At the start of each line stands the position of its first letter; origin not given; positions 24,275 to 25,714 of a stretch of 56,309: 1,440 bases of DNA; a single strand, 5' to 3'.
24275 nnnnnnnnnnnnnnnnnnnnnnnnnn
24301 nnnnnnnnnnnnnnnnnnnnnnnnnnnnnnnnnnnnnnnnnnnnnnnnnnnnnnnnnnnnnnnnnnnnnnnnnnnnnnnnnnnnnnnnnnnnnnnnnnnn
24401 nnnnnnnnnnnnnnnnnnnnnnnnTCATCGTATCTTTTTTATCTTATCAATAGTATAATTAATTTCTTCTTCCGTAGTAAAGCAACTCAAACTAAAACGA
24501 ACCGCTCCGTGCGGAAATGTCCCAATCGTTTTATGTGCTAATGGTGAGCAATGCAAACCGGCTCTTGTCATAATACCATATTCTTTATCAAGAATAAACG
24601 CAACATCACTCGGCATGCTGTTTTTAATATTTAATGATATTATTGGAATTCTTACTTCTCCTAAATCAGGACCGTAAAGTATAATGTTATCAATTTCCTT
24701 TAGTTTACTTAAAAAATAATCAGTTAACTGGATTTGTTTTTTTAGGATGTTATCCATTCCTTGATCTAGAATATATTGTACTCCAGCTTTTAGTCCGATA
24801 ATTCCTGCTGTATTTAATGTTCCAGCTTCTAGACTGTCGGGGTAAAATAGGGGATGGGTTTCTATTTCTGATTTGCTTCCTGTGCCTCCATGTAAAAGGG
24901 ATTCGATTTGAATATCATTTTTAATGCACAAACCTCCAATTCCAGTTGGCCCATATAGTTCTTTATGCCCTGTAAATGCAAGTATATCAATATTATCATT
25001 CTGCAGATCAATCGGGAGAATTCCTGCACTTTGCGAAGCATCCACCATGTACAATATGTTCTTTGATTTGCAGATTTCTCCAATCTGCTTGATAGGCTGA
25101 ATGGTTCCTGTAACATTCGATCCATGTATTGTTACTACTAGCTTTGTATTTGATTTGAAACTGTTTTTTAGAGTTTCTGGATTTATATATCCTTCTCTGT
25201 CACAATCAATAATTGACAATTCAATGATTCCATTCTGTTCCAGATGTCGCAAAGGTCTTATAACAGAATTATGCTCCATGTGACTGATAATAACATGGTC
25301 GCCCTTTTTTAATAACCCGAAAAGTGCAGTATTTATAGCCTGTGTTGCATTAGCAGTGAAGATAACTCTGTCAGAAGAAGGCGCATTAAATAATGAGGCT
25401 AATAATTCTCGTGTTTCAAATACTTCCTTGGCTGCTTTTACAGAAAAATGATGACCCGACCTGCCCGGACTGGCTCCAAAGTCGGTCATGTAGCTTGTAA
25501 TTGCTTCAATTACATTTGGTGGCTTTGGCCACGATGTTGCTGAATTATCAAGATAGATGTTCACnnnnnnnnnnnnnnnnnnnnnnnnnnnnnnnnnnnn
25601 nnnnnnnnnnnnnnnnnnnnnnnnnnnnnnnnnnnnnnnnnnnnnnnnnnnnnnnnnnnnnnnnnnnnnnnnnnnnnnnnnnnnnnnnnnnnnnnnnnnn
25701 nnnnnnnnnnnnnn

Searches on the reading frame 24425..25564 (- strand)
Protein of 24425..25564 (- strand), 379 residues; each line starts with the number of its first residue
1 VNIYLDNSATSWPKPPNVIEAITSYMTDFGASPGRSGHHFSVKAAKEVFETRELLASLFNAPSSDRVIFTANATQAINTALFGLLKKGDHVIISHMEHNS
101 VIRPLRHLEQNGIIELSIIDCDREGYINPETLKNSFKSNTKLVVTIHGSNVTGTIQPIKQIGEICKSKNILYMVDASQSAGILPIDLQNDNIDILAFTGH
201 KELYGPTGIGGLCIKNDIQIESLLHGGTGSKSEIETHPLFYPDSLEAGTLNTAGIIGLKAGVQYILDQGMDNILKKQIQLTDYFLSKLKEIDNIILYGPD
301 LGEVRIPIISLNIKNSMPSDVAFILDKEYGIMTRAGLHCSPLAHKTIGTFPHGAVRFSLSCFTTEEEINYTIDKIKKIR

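Call 9: search_protein_families(library=pfam, proteins=[window:24425-25564:-], max_evalue=0.1)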
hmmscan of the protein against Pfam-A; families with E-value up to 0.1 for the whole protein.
window:24425-25564:- (379 aa): 7 families
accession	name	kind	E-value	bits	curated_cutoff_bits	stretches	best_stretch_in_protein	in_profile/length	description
PF00266.25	Aminotran_5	-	1.1e-96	324.5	21.5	1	3-369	1-369/371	Aminotransferase class-V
PF01053.26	Cys_Met_Meta_PP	-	4.6e-13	48.9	27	1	53-221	59-219/381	Cys/Met metabolism PLP-dependent enzyme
PF00155.27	Aminotran_1_2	-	3.9e-10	39.9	19.7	1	50-175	46-185/361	Aminotransferase class I and II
PF01041.23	DegT_DnrJ_EryC1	-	1.1e-08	35.2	19.8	1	65-220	40-191/360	DegT/DnrJ/EryC1/StrS aminotransferase family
PF01212.27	Beta_elim_lyase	-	2.1e-06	27.7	27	1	47-289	33-231/288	Beta-eliminating lyase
PF00282.25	Pyridoxal_deC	-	0.0013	18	27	1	114-221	167-286/375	Pyridoxal-dependent decarboxylase conserved domain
PF06838.17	Met_gamma_lyase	-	0.022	13.7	24.2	1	55-150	64-165/405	Methionine gamma-lyase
